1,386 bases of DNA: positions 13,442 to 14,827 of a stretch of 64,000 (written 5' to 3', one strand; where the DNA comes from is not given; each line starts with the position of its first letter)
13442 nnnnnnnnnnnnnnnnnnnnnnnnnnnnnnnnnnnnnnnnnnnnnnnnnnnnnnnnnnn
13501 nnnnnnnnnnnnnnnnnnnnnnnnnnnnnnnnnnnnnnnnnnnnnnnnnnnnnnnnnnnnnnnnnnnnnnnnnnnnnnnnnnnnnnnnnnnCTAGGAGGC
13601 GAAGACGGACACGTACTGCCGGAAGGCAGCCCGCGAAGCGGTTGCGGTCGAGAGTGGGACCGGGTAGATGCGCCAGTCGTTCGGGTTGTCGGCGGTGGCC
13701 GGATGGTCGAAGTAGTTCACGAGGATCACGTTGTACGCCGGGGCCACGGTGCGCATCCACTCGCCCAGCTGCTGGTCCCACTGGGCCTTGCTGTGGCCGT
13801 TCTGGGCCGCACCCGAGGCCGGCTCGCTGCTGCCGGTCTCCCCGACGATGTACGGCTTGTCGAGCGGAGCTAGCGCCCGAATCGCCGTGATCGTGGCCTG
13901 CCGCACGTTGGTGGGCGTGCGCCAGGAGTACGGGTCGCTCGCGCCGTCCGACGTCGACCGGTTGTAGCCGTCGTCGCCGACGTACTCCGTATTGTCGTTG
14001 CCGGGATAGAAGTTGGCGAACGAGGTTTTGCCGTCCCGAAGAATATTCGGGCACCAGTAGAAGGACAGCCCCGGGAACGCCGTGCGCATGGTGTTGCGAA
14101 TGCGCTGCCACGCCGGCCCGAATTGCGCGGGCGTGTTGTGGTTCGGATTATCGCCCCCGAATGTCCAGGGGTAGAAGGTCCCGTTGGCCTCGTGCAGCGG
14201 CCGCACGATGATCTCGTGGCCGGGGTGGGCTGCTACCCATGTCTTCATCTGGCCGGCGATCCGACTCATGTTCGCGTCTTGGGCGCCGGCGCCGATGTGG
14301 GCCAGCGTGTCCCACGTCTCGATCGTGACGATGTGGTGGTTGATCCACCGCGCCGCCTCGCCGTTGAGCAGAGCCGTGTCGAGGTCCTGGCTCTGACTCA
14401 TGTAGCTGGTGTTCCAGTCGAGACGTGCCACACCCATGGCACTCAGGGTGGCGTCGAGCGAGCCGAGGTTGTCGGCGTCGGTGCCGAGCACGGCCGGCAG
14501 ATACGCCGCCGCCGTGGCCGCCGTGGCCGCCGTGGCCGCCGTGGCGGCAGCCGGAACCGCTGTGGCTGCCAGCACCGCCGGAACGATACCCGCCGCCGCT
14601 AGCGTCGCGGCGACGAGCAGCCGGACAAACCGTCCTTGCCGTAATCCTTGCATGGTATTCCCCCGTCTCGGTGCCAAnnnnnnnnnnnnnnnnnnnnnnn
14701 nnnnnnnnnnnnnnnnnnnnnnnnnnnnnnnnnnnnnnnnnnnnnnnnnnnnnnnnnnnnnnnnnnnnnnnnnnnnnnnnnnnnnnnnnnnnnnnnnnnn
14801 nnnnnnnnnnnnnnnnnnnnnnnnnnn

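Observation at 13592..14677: GC-rich GH26-like glycoside hydrolase embedded inside the pilus operon, probably acquired horizontally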

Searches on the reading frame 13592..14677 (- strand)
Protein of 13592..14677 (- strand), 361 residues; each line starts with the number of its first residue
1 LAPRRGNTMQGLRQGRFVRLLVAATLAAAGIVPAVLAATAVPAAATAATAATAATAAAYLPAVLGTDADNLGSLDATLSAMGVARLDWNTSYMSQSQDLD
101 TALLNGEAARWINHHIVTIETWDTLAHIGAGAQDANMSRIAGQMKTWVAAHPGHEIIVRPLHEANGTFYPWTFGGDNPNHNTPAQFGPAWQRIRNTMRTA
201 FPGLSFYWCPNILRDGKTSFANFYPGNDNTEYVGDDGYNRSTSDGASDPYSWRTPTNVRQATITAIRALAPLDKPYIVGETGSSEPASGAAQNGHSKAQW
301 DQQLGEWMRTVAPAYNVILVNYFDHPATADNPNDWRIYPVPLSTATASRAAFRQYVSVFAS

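Call 3: search_protein_families(library=pfam, proteins=[window:13592-14677:-], max_evalue=0.01)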
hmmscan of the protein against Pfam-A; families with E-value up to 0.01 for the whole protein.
window:13592-14677:- (361 aa): 1 family
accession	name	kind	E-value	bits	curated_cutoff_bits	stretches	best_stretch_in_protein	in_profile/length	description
PF02156.21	Glyco_hydro_26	-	1.7e-07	31.4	20.2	1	135-246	134-238/311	Glycosyl hydrolase family 26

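Call 8: find_homologous_proteins(query=window:13592-14653:-, max_evalue=0.001)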
Query window:13592-14653:- (353 aa): 7 proteins with E <= 0.001 among 8000 candidates.
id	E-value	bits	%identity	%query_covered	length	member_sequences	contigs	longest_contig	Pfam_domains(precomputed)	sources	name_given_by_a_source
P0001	1.7e-105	371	58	84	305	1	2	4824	PF02156.22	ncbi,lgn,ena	-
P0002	8.4e-82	293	47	83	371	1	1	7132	PF02156.22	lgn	-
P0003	1.5e-69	253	44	84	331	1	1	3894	-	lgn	-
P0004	2.4e-68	249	43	85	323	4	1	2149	PF02156.22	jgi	jgi:hypothetical protein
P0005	2.2e-62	229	39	94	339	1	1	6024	PF02156.22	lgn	-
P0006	1.0e-51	194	40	84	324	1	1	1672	-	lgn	-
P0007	1.1e-8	53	30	46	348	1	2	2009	PF02156.22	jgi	jgi:hypothetical protein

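Call 9: find_encoding_contigs(protein=window:13592-14653:-, flank=10000, max_places=6)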
Protein window:13592-14653:- (353 aa): 3 contigs read that carry it; 1 place shown.
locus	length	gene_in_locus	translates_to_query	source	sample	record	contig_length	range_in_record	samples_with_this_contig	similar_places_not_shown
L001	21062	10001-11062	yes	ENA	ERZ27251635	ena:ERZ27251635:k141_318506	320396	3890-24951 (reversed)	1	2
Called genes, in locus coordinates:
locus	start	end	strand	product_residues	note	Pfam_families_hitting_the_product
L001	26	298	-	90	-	PF00216:Bac_DNA_binding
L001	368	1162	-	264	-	PF13277:YmdB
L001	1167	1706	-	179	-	PF06821:Ser_hydrolase, PF12697:Abhydrolase_6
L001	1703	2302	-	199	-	-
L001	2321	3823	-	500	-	PF12072:RNase_Y_N, PF00013:KH_1 (weak), PF08668:HDOD (faint), PF01966:HD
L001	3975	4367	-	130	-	PF00814:TsaD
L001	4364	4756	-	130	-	PF02367:TsaE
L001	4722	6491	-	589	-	-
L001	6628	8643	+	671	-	PF05157:MshEN, PF00437:T2SSE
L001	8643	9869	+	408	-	PF28597:T2SSF_N, PF00482:T2SSF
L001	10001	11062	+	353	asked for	-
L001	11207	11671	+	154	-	PF07963:N_methyl, PF08334:T2SSG (weak)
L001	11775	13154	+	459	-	PF13620:CarboxypepD_reg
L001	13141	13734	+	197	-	PF07963:N_methyl (weak)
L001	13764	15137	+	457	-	-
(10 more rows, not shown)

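Call 10: find_encoding_contigs(protein=P0001, flank=10000, max_places=4)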
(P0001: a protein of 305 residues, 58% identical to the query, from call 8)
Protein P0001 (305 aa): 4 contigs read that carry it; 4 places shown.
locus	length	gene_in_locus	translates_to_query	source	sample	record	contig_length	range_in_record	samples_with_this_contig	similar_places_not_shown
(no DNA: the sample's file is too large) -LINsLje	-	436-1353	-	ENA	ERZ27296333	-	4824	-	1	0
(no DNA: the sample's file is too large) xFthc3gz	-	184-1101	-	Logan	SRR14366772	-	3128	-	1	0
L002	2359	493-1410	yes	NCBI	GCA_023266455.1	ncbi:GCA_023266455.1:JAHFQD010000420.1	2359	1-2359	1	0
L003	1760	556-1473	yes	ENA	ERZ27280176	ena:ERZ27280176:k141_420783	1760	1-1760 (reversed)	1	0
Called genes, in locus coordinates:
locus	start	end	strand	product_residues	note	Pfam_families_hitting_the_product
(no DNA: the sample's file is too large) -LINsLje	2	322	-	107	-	?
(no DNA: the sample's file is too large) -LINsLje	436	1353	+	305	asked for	PF02156:Glyco_hydro_26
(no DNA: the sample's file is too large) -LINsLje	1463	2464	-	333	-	PF12974:Phosphonate-bd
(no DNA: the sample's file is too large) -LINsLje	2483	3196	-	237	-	PF01209:Ubie_methyltran, PF02353:CMAS, PF06325:PrmA, PF13489:Methyltransf_23, PF13847:Methyltransf_31, PF08241:Methyltransf_11, PF08242:Methyltransf_12, PF13649:Methyltransf_25, +3 more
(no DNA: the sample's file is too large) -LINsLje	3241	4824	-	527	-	?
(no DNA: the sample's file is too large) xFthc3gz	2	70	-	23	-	?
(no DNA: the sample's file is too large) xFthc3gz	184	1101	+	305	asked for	PF02156:Glyco_hydro_26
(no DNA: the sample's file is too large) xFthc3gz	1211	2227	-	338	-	PF12974:Phosphonate-bd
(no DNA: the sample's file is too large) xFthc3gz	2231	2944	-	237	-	PF01209:Ubie_methyltran, PF02353:CMAS, PF06325:PrmA, PF13489:Methyltransf_23, PF13847:Methyltransf_31, PF08241:Methyltransf_11, PF08242:Methyltransf_12, PF13649:Methyltransf_25, +3 more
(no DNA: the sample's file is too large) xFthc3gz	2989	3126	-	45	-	?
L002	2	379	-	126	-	?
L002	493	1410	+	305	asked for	PF02156:Glyco_hydro_26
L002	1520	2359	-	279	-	?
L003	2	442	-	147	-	?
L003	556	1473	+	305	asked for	PF02156:Glyco_hydro_26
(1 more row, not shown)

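Call 11: find_encoding_contigs(protein=P0002, flank=10000, max_places=4)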
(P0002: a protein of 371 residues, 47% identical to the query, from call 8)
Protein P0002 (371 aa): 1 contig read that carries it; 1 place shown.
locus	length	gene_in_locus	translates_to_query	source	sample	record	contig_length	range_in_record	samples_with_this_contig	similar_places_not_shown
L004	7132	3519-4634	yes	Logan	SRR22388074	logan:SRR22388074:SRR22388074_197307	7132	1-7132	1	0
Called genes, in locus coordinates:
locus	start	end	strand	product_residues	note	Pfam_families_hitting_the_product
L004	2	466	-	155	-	?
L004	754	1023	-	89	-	-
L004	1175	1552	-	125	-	-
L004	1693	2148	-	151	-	PF01025:GrpE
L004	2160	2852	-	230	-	PF01628:HrcA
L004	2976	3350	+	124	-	-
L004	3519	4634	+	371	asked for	PF02156:Glyco_hydro_26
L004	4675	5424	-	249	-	PF00625:Guanylate_kin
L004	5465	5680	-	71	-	-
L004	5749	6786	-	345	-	PF00902:TatC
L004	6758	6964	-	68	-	PF02416:TatA_B_E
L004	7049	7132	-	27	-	?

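Call 12: find_encoding_contigs(protein=P0005, flank=10000, max_places=4)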
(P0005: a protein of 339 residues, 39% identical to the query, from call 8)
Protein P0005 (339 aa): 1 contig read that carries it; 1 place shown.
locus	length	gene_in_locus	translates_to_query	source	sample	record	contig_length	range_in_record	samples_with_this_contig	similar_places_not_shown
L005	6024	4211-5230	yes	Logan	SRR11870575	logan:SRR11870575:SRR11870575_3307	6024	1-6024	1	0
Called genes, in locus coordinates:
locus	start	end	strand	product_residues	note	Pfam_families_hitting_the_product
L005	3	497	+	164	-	?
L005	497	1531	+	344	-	PF00005:ABC_tran, PF13304:AAA_21 (faint), PF08402:TOBE_2, PF03459:TOBE (weak)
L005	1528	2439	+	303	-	PF00294:PfkB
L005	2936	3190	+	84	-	-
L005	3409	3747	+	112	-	-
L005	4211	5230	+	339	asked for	PF02156:Glyco_hydro_26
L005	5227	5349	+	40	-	-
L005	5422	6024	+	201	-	?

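Call 16: find_related_loci(query=A1, collection=genome_contigs, flank=10000)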
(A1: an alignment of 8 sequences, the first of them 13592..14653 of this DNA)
Query A1 (353 aa) in genome_contigs; peptide patterns used: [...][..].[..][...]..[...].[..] (x = any residue, [..] = any of these).
551 stretches matched a pattern; 391 encode a relative of the query (tblastn E <= 1e-3); the best 80 are kept; 80 distinct loci.
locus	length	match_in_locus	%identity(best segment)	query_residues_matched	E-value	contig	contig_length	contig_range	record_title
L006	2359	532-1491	58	31-349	9e-121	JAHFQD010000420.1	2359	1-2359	MAG: Candidatus Muproteobacteria bacterium isolate nzgw542 NODE_185176_length_2360_cov_3.071460, whole genome shotgun se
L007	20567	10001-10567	32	116-329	3e-26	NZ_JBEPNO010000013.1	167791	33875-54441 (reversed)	Nakamurella sp. UYEF19 Ga0493855_13, whole genome shotgun sequence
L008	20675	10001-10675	29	93-329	2e-25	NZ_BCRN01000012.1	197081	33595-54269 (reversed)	Millisia brevis NBRC 105863, whole genome shotgun sequence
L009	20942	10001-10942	27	11-351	4e-25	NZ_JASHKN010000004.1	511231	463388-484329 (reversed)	Rhodococcus sp. IEGM 1409 NODE_4_length_511231_cov_361.122351, whole genome shotgun sequence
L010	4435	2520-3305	31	65-345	5e-25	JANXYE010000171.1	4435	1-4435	MAG: Chloroflexi bacterium isolate GL140_3_metabat_32 GL140_3_k141_522003, whole genome shotgun sequence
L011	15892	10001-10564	32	117-329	2e-24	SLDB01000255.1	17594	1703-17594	MAG: Nitriliruptoraceae bacterium isolate CSSed162cmB_529 CSSed16-2cmB-8041, whole genome shotgun sequence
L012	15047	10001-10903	30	32-345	4e-24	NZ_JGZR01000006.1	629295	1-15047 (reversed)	Bifidobacterium subtile strain LMG 11597 Contig06, whole genome shotgun sequence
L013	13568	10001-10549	35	108-296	9e-24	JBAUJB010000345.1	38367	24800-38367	MAG: Mycobacterium sp. isolate MFD12130_ilm_asm_bin1 k127_44256, whole genome shotgun sequence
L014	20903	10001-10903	30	32-345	1e-23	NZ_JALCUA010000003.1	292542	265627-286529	MAG: Bifidobacterium tibiigranuli isolate UW_MP_BIF9_2 Ga0455779_00021, whole genome shotgun sequence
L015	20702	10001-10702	29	101-351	2e-23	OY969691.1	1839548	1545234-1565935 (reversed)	MAG: uncultured Coriobacteriia bacterium isolate MFD03726.bin.c.2 genome assembly, chromosome: 1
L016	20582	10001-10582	34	117-335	3e-23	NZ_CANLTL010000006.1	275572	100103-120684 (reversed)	Uncultured Cellulomonas sp. isolate 2-216.fasta NODE_6, whole genome shotgun sequence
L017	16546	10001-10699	30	88-333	3e-23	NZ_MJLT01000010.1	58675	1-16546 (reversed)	Arthrobacter sp. SW1 SW1_scaffold_18, whole genome shotgun sequence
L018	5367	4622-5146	32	148-342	5e-23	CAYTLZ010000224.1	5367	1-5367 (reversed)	MAG TPA_asm: uncultured Actinomycetota bacterium isolate SRP201947_co1_216 genome assembly, contig: NODE_15464_length_53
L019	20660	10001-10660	29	108-345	7e-23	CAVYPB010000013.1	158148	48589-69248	MAG: uncultured Actinomycetota bacterium isolate MFD05513.bin.2.193 genome assembly, contig: contig_24115, whole genome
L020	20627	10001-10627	32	117-353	3e-22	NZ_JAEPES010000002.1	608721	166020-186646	Lacisediminihabitans changchengi strain G11-30 Scaffold2, whole genome shotgun sequence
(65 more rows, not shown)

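Call 25: predict_structure(alignment_id=A1)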
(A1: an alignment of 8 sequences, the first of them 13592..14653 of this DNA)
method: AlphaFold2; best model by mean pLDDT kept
length: 353 residues; sequences in the alignment: 8
mean_pLDDT: 83.1   pTM: 0.81
mean pLDDT of the five models: 83.1, 81.8, 80.7, 78.2, 78.2
residues with pLDDT >= 90: 203; 70-90: 82; 50-70: 22; < 50: 46
segments of 3 or more residues with pLDDT < 50: 1-24, 26-30, 34-48
pLDDT, mean of each block of 10 residues (from residue 1): 32 36 46 44 43 90 91 87 96 97 97 96 98 99 98 92 86 94 98 98 84 93 96 75 84 95 96 88 86 92 93 90 82 66 80 57
secondary structure, 60 per line:
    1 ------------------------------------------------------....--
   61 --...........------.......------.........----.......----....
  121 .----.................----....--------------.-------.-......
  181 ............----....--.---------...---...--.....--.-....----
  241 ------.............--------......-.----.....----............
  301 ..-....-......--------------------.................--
elements in order: E55-58 H63-73 E80-86 H93-101 E106-112 H117-121 H126-142 E147-150 H175-192 E197-200 E224-228 H233-236 H247-259 E268-273 H280-284 H289-302 H304-307 E309-314 H335-351

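Call 29: fold_search(model_id=the predicted structure, library=pdb)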
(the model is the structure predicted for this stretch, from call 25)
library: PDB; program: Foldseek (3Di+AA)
matches with E <= 10: 1454; with E <= 0.001: 130
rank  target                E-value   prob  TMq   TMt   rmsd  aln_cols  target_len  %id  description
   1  2bv9                  2.4e-21  1.00  0.68  0.84   2.9       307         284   24  HOW FAMILY 26 GLYCOSIDE HYDROLASES ORCHESTRATE CATALYSIS ON DIFFERENT POLYSACCHARIDES. STRUCTURE AND ACTIVITY OF A CLOST (released 2005-06-30)
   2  2bvd                  3.6e-21  1.00  0.68  0.86   2.6       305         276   25  HOW FAMILY 26 GLYCOSIDE HYDROLASES ORCHESTRATE CATALYSIS ON DIFFERENT POLYSACCHARIDES. STRUCTURE AND ACTIVITY OF A CLOST (released 2005-06-30)
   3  2cip_A                4.3e-21  1.00  0.69  0.88   2.5       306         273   25  Structure of the Michaelis complex of a family 26 lichenase (released 2006-07-12)
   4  2vi0_A                4.8e-21  1.00  0.68  0.86   2.9       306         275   25  Lichenase CtLic26 in complex with a thio-oligosaccharide (released 2009-03-10)
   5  2v3g                  7.1e-21  1.00  0.67  0.85   3.0       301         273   25  Structure of a family 26 lichenase in complex with noeuromycin (released 2007-09-18)
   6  2cit_A                2.7e-20  1.00  0.68  0.86   2.6       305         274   25  Structure of the covalent intermediate of a family 26 lichenase (released 2006-04-10)
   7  6zpl_C                2.3e-19  1.00  0.67  0.86   3.1       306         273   24  Inward-open structure of human glycine transporter 1 in complex with a benzoylisoindoline inhibitor, sybody Sb_GlyT1#7 (released 2021-03-17)
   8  2whm_A                1.2e-10  1.00  0.58  0.55   5.5       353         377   14  Cellvibrio japonicus Man26A E121A and E320G double mutant in complex with mannobiose (released 2009-05-26)
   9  2ddx                  1.9e-10  1.00  0.57  0.62   5.0       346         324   12  Crystal structure of beta-1,3-xylanase from Vibrio sp. AX-4 (released 2007-02-13)
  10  1odz_A                5.5e-10  1.00  0.57  0.54   5.6       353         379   15  Expansion of the glycosynthase repertoire to produce defined manno-oligosaccharides (released 2003-07-10)
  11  1gw1_A                8.8e-10  1.00  0.58  0.55   5.4       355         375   14  Substrate distortion by beta-mannanase from Pseudomonas cellulosa (released 2002-09-05)
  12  1gvy_A                2.8e-09  1.00  0.58  0.55   5.8       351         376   14  Substrate distorsion by beta-mannanase from Pseudomonas cellulosa (released 2002-09-05)
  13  4zxo                  6.1e-09  1.00  0.53  0.54   5.2       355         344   14  The structure of a GH26 beta-mannanase from Bacteroides ovatus, BoMan26A. (released 2016-06-29)
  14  7xjr                  1.4e-08  1.00  0.55  0.62   5.3       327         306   12  MLXase AlXyn26A (released 2023-04-26)
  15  7xs3_A                2.6e-08  1.00  0.55  0.62   5.5       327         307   13  AlXyn26A E243A-X3X4X (released 2023-05-17)
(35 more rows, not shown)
